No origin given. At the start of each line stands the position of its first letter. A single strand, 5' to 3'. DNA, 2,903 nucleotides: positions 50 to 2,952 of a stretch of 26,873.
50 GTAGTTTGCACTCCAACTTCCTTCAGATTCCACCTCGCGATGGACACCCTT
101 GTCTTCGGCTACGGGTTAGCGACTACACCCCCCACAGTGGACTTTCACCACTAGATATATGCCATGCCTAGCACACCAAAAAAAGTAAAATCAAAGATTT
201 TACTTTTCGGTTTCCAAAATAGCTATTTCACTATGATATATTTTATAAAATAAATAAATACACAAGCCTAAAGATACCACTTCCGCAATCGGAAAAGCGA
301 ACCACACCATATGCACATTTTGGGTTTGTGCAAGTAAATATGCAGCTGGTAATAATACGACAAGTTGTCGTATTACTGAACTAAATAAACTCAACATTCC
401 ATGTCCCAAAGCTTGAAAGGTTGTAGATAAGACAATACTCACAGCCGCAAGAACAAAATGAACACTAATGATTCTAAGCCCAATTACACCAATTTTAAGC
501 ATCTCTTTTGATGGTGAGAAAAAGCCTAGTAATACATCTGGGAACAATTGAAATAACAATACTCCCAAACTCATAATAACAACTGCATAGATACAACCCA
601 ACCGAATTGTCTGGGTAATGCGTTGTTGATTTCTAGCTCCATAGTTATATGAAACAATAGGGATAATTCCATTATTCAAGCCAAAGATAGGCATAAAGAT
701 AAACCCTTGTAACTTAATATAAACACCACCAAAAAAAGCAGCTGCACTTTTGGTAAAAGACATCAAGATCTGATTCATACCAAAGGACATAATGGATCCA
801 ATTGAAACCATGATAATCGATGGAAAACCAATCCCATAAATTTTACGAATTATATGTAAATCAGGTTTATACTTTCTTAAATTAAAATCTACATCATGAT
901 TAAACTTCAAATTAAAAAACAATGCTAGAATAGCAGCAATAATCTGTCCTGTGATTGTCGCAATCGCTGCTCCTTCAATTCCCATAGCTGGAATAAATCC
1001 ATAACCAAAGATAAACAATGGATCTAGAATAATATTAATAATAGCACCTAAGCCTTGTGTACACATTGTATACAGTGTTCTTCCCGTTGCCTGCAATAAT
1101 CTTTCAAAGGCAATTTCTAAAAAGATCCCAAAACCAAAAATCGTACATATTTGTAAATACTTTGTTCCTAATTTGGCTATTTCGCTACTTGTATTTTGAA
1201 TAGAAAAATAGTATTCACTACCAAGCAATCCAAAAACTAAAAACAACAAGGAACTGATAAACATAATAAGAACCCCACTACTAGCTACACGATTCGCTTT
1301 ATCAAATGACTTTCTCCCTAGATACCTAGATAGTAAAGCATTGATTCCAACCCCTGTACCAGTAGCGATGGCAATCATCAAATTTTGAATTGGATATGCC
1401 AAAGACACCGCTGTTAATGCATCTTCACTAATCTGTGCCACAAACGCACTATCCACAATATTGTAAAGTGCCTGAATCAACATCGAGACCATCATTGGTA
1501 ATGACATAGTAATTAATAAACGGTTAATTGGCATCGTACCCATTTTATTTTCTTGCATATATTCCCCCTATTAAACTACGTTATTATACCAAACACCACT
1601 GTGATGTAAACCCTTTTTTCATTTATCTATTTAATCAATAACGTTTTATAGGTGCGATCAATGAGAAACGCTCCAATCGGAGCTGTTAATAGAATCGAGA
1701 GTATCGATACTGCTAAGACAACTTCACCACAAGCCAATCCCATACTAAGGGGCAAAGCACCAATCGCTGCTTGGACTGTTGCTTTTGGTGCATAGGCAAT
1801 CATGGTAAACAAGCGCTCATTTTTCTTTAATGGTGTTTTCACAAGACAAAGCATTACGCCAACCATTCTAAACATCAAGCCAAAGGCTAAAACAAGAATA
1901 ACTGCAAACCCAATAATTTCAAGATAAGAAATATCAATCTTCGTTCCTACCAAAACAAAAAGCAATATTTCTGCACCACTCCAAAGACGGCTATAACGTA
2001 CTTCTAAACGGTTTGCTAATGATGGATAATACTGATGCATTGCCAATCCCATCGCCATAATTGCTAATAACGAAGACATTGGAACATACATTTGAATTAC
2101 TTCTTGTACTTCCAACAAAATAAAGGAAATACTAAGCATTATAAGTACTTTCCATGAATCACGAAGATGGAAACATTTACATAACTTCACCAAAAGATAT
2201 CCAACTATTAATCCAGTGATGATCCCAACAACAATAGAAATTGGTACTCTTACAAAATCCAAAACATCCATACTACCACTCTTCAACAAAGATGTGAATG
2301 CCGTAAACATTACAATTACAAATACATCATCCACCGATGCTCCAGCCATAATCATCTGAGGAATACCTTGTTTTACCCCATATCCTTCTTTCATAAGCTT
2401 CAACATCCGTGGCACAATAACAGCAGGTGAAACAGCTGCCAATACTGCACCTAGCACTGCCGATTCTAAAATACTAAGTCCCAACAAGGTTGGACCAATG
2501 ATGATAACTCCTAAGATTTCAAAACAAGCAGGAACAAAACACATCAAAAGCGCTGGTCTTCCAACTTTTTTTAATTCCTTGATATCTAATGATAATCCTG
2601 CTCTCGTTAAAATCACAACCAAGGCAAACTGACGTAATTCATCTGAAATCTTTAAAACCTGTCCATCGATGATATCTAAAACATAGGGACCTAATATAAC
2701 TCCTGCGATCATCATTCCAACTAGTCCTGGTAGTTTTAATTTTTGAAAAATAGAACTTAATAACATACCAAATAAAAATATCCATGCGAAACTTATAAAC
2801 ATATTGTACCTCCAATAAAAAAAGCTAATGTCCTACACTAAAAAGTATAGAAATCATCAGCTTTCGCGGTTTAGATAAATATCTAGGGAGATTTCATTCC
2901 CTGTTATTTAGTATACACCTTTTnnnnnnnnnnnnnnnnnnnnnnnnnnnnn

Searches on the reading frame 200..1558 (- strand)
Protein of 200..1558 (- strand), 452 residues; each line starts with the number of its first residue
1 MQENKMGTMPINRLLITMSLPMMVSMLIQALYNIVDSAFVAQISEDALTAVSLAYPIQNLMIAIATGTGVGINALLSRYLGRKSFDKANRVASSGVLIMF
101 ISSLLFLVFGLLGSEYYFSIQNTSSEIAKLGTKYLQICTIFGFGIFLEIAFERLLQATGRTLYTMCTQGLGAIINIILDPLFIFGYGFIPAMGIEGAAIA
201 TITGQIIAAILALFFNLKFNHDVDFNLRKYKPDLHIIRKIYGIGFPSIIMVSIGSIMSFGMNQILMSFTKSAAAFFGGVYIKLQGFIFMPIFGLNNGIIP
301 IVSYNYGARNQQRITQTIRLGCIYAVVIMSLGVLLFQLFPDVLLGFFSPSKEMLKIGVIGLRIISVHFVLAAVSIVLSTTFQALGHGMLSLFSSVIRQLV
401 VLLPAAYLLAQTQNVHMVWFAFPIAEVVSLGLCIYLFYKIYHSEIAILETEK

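Call 9: search_protein_families(library=pfam, proteins=[window:200-1558:-])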
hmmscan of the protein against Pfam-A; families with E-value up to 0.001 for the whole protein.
window:200-1558:- (452 aa): 1 family
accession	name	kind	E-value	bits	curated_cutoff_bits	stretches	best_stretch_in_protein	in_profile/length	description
PF01554.23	MatE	-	6.6e-44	149.9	24.9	2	21-181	1-161/161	MatE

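Call 10: find_encoding_contigs(protein=window:200-1558:-, flank=10000, max_places=8)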
Protein window:200-1558:- (452 aa): no gene with exactly this product is on record in the collection.

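Call 30: find_encoding_contigs(protein=window:200-1543:-, flank=10000, max_places=10)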
Protein window:200-1543:- (447 aa): no gene with exactly this product is on record in the collection.

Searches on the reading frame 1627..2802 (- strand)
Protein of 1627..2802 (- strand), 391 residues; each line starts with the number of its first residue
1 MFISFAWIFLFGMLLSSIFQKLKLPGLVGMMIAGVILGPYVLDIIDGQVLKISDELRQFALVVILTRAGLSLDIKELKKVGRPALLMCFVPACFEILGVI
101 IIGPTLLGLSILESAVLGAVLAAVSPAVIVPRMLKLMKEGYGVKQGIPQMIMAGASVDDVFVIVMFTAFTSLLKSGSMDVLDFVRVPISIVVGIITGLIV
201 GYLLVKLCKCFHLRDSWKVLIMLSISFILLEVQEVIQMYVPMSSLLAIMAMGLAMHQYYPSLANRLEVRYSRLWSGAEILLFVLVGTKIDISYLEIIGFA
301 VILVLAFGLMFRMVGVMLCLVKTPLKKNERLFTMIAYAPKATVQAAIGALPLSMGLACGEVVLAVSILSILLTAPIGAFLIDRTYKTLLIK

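Call 9: search_protein_families(library=pfam, proteins=[window:1627-2802:-])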
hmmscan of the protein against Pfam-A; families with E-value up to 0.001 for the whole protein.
window:1627-2802:- (391 aa): 1 family
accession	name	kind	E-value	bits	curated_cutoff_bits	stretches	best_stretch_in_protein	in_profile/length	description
PF00999.27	Na_H_Exchanger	-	7.3e-41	140.7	26.2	1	13-379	4-367/375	Sodium/hydrogen exchanger, transmembrane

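Call 27: find_encoding_contigs(protein=window:1627-2802:-, flank=10000, max_places=10)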
Protein window:1627-2802:- (391 aa): no gene with exactly this product is on record in the collection.
